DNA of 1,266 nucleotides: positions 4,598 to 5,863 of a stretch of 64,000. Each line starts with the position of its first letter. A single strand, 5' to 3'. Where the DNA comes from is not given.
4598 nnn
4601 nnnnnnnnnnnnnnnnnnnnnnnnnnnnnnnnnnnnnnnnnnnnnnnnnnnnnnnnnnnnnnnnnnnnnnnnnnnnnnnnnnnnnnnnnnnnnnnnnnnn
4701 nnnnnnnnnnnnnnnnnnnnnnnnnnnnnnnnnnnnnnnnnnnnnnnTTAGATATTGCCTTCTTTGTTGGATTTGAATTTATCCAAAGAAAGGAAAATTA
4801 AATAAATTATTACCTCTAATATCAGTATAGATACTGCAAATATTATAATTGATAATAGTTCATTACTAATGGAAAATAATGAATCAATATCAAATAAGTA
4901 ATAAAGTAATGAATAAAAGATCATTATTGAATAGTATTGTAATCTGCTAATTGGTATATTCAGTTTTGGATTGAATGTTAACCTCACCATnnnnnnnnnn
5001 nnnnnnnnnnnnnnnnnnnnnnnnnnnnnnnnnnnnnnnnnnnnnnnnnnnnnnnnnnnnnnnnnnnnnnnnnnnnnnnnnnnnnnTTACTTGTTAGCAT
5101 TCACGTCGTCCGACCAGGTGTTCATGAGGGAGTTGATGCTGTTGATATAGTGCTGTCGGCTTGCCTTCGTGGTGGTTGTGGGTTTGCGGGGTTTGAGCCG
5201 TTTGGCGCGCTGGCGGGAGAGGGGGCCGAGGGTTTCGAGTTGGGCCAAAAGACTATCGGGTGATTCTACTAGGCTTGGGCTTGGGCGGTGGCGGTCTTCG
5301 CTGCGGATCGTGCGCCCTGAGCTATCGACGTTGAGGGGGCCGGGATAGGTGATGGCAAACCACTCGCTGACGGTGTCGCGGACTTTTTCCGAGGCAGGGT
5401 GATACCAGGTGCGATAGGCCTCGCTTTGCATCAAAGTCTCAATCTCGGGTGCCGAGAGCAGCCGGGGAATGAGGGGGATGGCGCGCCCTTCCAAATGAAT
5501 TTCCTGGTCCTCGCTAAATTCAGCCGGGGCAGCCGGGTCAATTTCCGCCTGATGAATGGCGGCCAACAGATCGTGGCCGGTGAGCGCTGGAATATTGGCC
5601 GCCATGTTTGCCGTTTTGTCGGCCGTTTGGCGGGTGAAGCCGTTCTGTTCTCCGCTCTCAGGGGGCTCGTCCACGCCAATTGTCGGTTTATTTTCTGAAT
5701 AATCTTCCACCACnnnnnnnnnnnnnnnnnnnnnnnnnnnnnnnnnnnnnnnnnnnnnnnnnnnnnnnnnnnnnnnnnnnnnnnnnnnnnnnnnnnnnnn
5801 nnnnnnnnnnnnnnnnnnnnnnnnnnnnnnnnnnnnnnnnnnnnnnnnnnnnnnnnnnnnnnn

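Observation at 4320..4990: Duplicated junction: two AT-rich paralogous 80-aa two-TM genes, each translationally coupled to a copy of the big gene's first 17 codons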

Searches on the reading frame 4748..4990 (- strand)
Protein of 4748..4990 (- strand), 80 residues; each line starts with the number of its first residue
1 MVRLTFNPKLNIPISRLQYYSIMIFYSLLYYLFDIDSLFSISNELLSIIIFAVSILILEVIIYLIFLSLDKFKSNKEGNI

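Call 5: search_protein_families(library=pfam, proteins=[window:4748-4990:-], max_evalue=0.1)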
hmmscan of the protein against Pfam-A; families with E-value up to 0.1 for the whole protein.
window:4748-4990:- (80 aa): 0 families

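Call 14: find_encoding_contigs(protein=window:4748-4990:-, flank=6000, max_places=10)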
Protein window:4748-4990:- (80 aa): 22 contigs read that carry it; 10 places shown.
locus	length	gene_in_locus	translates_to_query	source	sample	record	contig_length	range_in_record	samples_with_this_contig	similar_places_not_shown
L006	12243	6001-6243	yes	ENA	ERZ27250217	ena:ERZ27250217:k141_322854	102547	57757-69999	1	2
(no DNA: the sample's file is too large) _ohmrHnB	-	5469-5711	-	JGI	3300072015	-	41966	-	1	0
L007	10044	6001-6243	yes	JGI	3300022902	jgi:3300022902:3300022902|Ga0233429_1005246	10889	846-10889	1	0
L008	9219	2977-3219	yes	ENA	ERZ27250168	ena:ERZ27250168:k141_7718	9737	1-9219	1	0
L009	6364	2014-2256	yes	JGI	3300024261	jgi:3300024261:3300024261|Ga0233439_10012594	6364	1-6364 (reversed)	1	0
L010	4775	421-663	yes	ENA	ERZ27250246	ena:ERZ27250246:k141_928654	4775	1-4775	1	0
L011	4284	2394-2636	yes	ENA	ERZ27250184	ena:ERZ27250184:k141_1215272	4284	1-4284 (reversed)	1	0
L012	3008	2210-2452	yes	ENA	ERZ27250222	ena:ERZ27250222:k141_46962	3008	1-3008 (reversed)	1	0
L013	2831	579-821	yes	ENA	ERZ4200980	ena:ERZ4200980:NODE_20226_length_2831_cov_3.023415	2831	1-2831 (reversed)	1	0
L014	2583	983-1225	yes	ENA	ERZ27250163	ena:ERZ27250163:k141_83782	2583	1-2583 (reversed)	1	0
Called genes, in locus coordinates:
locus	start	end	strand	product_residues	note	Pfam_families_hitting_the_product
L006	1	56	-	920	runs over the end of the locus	PF07584:BatA, PF13709:DUF4159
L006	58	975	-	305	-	PF01882:DUF58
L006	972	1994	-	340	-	PF00493:MCM (faint), PF20030:bpMoxR, PF07726:AAA_3, PF07728:AAA_5, PF17863:AAA_lid_2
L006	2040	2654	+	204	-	PF06938:DUF1285_N, PF21028:DUF1285_C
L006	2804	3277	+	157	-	PF00293:NUDIX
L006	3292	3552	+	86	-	-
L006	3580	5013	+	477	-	PF01743:PolyA_pol, PF12627:PolyA_pol_RNAbd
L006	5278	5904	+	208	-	-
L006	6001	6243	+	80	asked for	-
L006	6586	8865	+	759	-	PF14623:Vint, PF07591:PT-HINT (weak)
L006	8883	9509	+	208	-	-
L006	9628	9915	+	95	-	-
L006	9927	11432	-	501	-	PF00266:Aminotran_5 (weak), PF21478:GcvP2_C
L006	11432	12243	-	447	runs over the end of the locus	PF02347:GDC-P, PF00266:Aminotran_5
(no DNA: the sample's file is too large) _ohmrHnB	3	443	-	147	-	?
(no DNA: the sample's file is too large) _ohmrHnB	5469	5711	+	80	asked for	-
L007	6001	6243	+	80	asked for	-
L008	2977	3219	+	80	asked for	-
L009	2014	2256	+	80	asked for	-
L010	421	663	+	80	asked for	-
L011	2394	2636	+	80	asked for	-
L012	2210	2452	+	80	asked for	-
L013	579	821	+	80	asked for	-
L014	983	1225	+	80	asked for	-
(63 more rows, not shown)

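Call 18: find_homologous_proteins(query=A2, max_evalue=10)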
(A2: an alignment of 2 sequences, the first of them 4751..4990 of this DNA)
Query A2 (2 sequences) (80 aa, profile of the alignment): 3 proteins with E <= 10 among 16 candidates.
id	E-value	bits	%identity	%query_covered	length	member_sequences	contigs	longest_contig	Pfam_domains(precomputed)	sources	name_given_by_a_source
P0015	9.0e-38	146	31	100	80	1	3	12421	-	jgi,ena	-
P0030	6.1e-36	140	99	100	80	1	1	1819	-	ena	-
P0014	2.7e-25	106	100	84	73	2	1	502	-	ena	-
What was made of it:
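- The word-index search found nothing else (call 18).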

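Call 19: search_protein_families(library=phrogs, proteins=[window:4748-4990:-], max_evalue=0.1)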
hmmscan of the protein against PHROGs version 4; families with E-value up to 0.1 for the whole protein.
window:4748-4990:- (80 aa): 1 family
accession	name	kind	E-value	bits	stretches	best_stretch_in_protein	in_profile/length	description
phrog_7294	-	unknown function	0.073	14.5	1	19-80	4-71/75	-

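Call 20: search_protein_families(library=ncbifam, proteins=[window:4748-4990:-], max_evalue=0.1)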
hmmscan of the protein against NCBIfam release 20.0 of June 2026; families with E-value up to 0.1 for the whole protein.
window:4748-4990:- (80 aa): 0 families

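Call 21: search_protein_families(library=padloc, proteins=[window:4748-4990:-], max_evalue=0.1)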
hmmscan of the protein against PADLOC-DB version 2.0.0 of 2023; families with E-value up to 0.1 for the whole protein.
window:4748-4990:- (80 aa): 0 families

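Call 28: search_protein_representatives(alignment_id=A2)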
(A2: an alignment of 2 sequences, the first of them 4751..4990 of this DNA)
Query: 2 sequences, 80 profile positions. Proteins with E-value up to 0.001 (for the whole library): 4; up to 1e-10: 4; up to 1e-30: 0. The best 4 are listed.
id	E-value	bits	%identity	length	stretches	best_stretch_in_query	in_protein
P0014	8.5e-26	106.2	-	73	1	1-68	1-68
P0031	5.2e-18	81.3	-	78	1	1-76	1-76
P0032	4.8e-15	71.8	-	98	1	1-79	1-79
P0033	2.0e-12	63.4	-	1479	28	10-43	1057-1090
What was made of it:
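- Only two cassette types exist in all public data searched (calls 18, 28).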

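Call 30: find_encoding_contigs(protein=P0032, flank=10000, max_places=10)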
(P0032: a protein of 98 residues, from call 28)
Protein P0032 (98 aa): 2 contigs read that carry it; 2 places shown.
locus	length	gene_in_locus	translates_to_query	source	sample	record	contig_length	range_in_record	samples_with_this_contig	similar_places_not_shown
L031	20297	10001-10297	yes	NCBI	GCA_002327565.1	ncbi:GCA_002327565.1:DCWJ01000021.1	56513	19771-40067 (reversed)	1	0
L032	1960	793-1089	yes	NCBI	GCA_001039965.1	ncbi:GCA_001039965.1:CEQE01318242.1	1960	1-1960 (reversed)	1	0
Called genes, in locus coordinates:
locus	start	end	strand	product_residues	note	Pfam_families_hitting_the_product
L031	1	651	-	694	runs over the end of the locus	-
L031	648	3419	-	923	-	PF07584:BatA, PF13709:DUF4159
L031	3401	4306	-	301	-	PF01882:DUF58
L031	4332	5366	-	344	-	PF00493:MCM (faint), PF20030:bpMoxR, PF07726:AAA_3, PF07728:AAA_5, PF17863:AAA_lid_2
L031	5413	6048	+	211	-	PF06938:DUF1285_N, PF21028:DUF1285_C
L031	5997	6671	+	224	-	PF00293:NUDIX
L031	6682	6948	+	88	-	-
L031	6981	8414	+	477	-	PF01743:PolyA_pol, PF12627:PolyA_pol_RNAbd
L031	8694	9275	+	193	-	-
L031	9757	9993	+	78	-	-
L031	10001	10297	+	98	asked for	-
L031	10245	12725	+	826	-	PF07591:PT-HINT, PF14623:Vint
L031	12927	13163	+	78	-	-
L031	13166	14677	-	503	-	PF00266:Aminotran_5, PF21478:GcvP2_C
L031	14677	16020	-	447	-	PF02347:GDC-P, PF00266:Aminotran_5 (weak)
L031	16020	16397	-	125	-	PF01597:GCV_H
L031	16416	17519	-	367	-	PF01571:GCV_T, PF08669:GCV_T_C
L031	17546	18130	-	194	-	-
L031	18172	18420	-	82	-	PF09360:zf-CDGSH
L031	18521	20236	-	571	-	PF01471:PG_binding_1, PF13424:TPR_12 (faint)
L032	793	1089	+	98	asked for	-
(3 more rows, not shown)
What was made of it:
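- On Polymorphic toxin system (PT-HINT type): The neighbours are housekeeping genes (calls 14, 30).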

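Call 31: find_encoding_contigs(protein=P0031, flank=10000, max_places=10)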
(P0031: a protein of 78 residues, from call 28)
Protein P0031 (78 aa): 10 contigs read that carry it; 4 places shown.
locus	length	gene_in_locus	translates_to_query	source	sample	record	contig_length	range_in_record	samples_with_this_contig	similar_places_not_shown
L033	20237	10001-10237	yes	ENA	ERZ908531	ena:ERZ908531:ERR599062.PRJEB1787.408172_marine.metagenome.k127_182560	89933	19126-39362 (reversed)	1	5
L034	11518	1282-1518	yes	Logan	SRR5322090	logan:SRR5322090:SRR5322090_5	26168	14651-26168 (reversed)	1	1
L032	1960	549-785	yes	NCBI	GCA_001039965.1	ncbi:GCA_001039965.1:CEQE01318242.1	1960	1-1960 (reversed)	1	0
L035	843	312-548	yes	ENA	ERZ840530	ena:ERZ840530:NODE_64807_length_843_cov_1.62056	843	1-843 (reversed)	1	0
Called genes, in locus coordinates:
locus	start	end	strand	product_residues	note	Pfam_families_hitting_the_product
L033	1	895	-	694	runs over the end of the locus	-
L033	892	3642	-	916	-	PF07584:BatA, PF13709:DUF4159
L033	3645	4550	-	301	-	PF01882:DUF58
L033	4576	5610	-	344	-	PF00493:MCM (faint), PF20030:bpMoxR, PF07726:AAA_3, PF07728:AAA_5, PF17863:AAA_lid_2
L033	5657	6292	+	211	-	PF06938:DUF1285_N, PF21028:DUF1285_C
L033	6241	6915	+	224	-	PF00293:NUDIX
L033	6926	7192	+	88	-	-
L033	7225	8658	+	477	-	PF01743:PolyA_pol, PF12627:PolyA_pol_RNAbd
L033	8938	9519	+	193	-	-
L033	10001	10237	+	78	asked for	-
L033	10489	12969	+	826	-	PF07591:PT-HINT, PF14623:Vint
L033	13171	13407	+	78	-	-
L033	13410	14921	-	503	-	PF00266:Aminotran_5, PF21478:GcvP2_C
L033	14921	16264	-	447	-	PF02347:GDC-P, PF00266:Aminotran_5 (weak)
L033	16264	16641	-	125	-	PF01597:GCV_H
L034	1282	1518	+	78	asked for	-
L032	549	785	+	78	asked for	-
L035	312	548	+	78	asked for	-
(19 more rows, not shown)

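Call 37: find_related_loci(query=A4, collection=viral_contigs, flank=6000)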
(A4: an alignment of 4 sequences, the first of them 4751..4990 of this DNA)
Query A4 (80 aa) in viral_contigs; peptide patterns used: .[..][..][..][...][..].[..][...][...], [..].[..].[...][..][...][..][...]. (x = any residue, [..] = any of these).
247 stretches matched a pattern, but none encodes a relative of the query by tblastn (E <= 1e-3).
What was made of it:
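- Tried and rejected: The viral contig scan with the small-protein alignment found none (call 37).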

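Call 65: search_protein_families(library=pfam, proteins=[L031:10245-12722:+, L031:9335-9634:+], max_evalue=1)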
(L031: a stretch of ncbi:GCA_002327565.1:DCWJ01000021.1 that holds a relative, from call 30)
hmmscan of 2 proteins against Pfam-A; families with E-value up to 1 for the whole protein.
L031:10245-12722:+ (826 aa): 5 families
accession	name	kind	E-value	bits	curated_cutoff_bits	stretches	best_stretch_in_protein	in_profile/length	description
PF14623.11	Vint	-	3.5e-09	37.1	27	1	580-662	2-79/166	Hint-domain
PF07591.16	PT-HINT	-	3.6e-08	34.2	27.7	1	588-709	3-132/137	Pretoxin HINT domain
PF01079.26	Hint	-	0.002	18.2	29.7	1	578-620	11-53/213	Hint module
PF05203.21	Hom_end_hint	-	0.0023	18.4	32.1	1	580-606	1-27/228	Hom_end-associated Hint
PF14890.11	Intein_splicing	-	0.014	15.6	35.8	1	599-706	85-155/155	Intein splicing domain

L031:9335-9634:+ (100 aa): 19 families
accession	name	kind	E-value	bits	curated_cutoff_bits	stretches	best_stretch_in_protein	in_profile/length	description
PF13240.11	Zn_Ribbon_1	-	4.3e-05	23.6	25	1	10-29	2-21/23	zinc-ribbon domain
PF12773.13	DZR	-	0.0026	18.3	27.3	1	10-28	27-45/45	Double zinc ribbon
PF13248.11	Zn_ribbon_3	-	0.0026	17.6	27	1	8-15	17-24/26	zinc-ribbon domain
PF02591.20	Zn_ribbon_9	-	0.0087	16.6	29.1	1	5-14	21-30/33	C4-type zinc ribbon domain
PF17848.7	Zn_ribbon_ACC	-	0.01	16.5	24.5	1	23-32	3-12/26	Acetyl-CoA carboxylase zinc finger domain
PF07282.18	Cas12f1-like_TNB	-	0.013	16.1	26.3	1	9-33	30-52/60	Cas12f1-like, TNB domain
PF24460.1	DUF7575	-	0.016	15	28.5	1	6-17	2-13/28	Domain of unknown function (DUF7575)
PF22747.2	Zn_ribbon_DUF2089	-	0.019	15.5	27.6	1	10-32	1-23/32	DUF2089 zinc ribbon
PF21344.3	Zn_ribbon_LysW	-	0.019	15.1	27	1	3-16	17-30/46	Alpha-aminoadipate carrier protein LysW-like, globular domain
PF17032.10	Zn_ribbon_15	-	0.038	15.2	28.9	1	4-28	49-73/73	zinc-ribbon family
PF08271.17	Zn_Ribbon_TF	-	0.042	13.8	29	1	9-32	2-30/43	TFIIB zinc-binding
PF18912.6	DZR_2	-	0.043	14.1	27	1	8-31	22-46/56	Double zinc ribbon domain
PF23455.1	DUF7129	-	0.19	12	30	0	4-18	24-37/45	Domain of unknown function (DUF7129)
PF24844.1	PolC_DP2_central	-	0.2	11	24.3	1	9-32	337-358/372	DNA polymerase II large subunit DP2, central domain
PF07754.17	HVO_2753_ZBP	-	0.22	11.8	33.2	0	8-26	17-35/46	Small zinc finger protein HVO_2753-like, Zn-binding pocket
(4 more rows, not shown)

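Call 74: predict_structure(alignment_id=A4)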
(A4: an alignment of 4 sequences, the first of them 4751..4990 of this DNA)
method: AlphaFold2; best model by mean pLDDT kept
length: 80 residues; sequences in the alignment: 4
mean_pLDDT: 68.6   pTM: 0.37
mean pLDDT of the five models: 68.6, 66.4, 65.2, 64.6, 64.3
residues with pLDDT >= 90: 0; 70-90: 38; 50-70: 36; < 50: 6
segments of 3 or more residues with pLDDT < 50: 1-3
pLDDT, mean of each block of 10 residues (from residue 1): 51 66 75 62 67 84 83 60
secondary structure, 60 per line:
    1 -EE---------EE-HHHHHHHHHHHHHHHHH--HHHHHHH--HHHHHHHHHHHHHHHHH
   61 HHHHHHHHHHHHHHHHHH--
elements in order: H16-32 H35-41 H44-78
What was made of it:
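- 4748..4990 (-): Small gene A (A-type, 80 aa). Two hydrophobic helices, basic N-terminus and tail, acidic loop. Orthologue of r2 in the sister species. AF2 helices 16-32 and 44-78, pLDDT 68.6 (call 74).
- On Class II holin: Call 74 supports the helices.
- AF2 predicts a helical hairpin (call 74).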

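Call 84: find_encoding_contigs(protein=P0030, flank=3000, max_places=5)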
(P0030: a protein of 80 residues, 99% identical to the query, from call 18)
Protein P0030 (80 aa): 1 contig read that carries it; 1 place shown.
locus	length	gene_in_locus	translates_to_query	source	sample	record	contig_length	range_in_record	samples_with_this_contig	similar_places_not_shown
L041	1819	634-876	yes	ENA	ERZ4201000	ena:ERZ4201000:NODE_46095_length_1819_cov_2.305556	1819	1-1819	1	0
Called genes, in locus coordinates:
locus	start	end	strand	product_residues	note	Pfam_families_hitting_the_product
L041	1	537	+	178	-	?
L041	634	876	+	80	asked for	-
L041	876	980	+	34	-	-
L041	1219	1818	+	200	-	?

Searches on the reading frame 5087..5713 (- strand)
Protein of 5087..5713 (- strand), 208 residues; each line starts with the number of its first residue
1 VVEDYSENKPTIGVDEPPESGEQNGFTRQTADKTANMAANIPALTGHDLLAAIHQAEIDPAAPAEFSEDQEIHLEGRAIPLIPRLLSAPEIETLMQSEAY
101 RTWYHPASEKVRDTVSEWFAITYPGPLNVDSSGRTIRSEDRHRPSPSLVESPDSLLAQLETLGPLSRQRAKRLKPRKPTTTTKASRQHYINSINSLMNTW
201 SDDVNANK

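Call 5: search_protein_families(library=pfam, proteins=[window:5087-5713:-], max_evalue=0.1)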
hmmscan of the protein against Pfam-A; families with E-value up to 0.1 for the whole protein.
window:5087-5713:- (208 aa): 0 families

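Call 19: search_protein_families(library=phrogs, proteins=[window:5087-5713:-], max_evalue=0.1)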
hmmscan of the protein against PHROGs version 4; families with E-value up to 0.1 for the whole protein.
window:5087-5713:- (208 aa): 0 families

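Call 20: search_protein_families(library=ncbifam, proteins=[window:5087-5713:-], max_evalue=0.1)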
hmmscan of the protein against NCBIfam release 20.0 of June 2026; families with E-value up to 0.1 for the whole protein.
window:5087-5713:- (208 aa): 0 families

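Call 21: search_protein_families(library=padloc, proteins=[window:5087-5713:-], max_evalue=0.1)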
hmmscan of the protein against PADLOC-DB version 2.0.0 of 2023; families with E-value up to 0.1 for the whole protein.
window:5087-5713:- (208 aa): 0 families

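Call 75: search_solved_structures(query=window:5090-5713:-, max_evalue=1)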
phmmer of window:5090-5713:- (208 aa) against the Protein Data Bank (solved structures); distinct sequences matched with E-value up to 1: 0.
